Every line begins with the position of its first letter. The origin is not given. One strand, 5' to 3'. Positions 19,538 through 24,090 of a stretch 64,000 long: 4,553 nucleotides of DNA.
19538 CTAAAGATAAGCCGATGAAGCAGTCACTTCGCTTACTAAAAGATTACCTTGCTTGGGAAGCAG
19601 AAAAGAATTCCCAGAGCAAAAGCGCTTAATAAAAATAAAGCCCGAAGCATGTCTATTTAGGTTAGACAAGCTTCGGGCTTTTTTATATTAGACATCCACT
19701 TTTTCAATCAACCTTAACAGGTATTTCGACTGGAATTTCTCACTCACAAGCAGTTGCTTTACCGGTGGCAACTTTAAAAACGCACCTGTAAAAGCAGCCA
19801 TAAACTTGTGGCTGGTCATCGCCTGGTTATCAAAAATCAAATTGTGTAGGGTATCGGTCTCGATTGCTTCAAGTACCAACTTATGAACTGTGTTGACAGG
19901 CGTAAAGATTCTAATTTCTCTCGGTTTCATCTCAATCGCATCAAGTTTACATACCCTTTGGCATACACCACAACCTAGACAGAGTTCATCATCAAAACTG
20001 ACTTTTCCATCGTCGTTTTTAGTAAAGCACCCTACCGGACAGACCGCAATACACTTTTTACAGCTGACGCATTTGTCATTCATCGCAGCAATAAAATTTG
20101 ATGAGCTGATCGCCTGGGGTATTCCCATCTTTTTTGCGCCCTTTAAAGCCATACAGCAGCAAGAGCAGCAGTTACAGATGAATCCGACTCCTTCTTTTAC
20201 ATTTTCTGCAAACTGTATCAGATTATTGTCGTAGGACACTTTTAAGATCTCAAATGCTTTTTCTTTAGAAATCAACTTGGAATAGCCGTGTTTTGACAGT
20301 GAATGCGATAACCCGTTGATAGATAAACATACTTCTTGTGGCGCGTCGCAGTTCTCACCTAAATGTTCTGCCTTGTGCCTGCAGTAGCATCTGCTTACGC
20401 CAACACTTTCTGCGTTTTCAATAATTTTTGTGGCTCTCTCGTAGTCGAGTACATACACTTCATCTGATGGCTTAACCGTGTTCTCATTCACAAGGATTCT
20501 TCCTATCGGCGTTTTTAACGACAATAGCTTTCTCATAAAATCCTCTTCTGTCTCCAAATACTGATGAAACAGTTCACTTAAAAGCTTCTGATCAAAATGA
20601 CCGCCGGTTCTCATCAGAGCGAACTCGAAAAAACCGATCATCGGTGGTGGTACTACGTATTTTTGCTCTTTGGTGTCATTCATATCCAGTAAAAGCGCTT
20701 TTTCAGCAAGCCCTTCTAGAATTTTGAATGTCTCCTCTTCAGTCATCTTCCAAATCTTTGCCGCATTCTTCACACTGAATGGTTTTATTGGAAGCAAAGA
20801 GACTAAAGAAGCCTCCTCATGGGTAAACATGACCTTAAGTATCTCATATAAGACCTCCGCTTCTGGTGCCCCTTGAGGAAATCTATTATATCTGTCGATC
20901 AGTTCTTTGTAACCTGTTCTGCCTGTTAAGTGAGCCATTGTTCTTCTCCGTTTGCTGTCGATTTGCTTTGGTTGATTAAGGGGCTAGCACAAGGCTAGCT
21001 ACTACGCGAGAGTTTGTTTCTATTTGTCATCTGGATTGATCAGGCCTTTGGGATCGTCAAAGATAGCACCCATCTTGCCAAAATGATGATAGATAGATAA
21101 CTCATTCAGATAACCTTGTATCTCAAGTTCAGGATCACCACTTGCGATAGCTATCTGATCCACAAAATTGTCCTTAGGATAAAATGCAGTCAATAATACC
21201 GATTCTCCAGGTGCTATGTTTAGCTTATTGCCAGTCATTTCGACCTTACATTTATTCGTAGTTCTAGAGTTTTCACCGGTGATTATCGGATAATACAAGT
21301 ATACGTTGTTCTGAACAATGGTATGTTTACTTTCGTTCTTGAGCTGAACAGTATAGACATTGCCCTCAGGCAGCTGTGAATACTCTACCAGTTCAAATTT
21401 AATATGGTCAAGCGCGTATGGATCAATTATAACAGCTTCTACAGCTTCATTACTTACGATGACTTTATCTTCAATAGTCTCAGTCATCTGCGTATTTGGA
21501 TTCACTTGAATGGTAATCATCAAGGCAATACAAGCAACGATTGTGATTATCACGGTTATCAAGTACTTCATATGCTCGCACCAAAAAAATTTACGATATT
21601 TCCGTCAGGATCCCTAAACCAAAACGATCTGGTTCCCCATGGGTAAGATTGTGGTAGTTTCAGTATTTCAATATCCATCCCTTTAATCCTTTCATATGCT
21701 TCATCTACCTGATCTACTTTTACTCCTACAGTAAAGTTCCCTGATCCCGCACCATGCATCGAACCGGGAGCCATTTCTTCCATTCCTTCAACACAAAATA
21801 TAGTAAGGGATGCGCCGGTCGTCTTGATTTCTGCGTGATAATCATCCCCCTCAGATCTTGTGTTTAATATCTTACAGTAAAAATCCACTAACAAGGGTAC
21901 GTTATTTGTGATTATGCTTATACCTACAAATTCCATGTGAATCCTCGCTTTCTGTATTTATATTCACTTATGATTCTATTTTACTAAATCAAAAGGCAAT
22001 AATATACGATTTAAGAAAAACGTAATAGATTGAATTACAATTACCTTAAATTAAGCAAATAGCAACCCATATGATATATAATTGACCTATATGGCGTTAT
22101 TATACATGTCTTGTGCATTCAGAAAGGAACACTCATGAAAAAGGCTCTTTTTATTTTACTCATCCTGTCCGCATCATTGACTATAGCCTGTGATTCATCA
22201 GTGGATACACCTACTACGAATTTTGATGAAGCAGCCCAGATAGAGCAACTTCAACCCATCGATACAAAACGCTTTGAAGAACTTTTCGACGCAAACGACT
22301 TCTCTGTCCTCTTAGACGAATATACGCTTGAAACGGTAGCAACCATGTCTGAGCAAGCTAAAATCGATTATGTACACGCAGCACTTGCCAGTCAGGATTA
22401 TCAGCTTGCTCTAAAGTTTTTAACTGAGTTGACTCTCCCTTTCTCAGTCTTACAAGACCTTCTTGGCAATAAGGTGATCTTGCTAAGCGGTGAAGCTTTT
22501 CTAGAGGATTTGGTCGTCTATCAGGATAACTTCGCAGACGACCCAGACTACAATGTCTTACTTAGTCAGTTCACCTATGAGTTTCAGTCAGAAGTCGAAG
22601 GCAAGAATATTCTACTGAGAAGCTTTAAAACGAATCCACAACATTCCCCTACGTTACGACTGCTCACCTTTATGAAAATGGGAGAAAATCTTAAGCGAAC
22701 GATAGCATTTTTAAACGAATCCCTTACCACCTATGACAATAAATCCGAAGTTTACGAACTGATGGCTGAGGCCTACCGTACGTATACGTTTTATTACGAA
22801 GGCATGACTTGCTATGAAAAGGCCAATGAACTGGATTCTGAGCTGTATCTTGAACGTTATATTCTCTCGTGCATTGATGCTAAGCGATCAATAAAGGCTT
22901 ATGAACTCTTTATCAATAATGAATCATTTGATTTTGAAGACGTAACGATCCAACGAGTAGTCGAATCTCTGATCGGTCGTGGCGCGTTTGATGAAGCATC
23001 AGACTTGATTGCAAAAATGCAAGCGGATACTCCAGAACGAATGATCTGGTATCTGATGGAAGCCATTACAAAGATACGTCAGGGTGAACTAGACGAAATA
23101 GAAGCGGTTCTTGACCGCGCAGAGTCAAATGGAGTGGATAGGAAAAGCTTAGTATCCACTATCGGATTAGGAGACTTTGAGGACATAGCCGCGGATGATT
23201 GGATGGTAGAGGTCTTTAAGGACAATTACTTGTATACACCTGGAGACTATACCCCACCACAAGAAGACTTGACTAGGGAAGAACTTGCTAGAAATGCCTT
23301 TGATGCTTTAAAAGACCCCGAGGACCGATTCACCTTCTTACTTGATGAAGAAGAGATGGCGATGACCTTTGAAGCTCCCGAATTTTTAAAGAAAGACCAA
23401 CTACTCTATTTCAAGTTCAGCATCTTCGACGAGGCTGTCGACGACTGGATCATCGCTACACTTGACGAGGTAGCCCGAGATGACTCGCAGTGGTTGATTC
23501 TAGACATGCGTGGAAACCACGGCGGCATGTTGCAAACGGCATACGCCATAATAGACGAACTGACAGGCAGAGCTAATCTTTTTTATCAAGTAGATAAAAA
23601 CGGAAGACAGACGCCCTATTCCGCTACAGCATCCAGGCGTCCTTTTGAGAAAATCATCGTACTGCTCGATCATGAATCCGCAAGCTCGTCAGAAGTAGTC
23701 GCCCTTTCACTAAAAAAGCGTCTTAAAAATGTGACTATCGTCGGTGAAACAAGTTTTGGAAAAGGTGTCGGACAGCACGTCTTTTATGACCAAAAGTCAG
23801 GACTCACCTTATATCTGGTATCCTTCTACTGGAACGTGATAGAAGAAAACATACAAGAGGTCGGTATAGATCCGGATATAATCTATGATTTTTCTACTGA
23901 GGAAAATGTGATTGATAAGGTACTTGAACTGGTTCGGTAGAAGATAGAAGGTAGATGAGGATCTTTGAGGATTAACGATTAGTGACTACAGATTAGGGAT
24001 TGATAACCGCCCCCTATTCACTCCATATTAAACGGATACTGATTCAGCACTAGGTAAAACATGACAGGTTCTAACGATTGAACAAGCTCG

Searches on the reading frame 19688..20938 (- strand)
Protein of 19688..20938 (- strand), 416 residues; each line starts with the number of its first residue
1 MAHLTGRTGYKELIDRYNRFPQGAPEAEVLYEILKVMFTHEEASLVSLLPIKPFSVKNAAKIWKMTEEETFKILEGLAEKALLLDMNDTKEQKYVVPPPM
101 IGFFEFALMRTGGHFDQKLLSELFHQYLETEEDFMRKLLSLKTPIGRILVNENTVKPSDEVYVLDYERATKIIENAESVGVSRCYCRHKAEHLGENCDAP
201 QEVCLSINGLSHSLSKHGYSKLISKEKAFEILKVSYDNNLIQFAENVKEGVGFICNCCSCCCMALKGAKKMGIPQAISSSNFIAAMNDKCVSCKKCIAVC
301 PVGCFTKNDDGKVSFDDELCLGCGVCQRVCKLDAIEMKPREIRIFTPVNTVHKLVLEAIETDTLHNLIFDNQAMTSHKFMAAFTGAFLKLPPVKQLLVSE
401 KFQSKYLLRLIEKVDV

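Call 16: search_protein_families(library=pfam, proteins=[window:19688-20938:-], max_evalue=0.001)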
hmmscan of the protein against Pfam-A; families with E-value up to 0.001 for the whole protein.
window:19688-20938:- (416 aa): 7 families
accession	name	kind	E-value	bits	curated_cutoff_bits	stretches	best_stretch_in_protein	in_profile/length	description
PF00037.32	Fer4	-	1e-09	38.2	21.1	2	314-336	2-24/24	4Fe-4S binding domain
PF12837.12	Fer4_6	-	6.6e-08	32.6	25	0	312-331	1-20/24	4Fe-4S binding domain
PF12838.12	Fer4_7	-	7.1e-08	33.2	27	1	289-333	1-51/52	4Fe-4S dicluster domain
PF14697.11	Fer4_21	-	6.9e-07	29.7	35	1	287-337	5-59/59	4Fe-4S dicluster domain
PF13237.11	Fer4_10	-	2e-06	28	25.5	1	286-330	5-52/53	4Fe-4S dicluster domain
PF13187.11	Fer4_9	-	1.4e-05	25.5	27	1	289-335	1-52/52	4Fe-4S dicluster domain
PF12797.12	Fer4_2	-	0.00026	21.2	24.5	0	312-331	2-21/22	4Fe-4S binding domain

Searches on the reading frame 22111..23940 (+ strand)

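Call 16: search_protein_families(library=pfam, proteins=[window:22111-23940:+], max_evalue=0.001)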
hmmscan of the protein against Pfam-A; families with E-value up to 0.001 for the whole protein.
window:22111-23940:+ (609 aa): 1 family
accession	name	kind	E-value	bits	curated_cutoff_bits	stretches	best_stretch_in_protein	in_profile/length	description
PF03572.23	Peptidase_S41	-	2.5e-26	92.7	24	1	432-591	3-164/165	Peptidase family S41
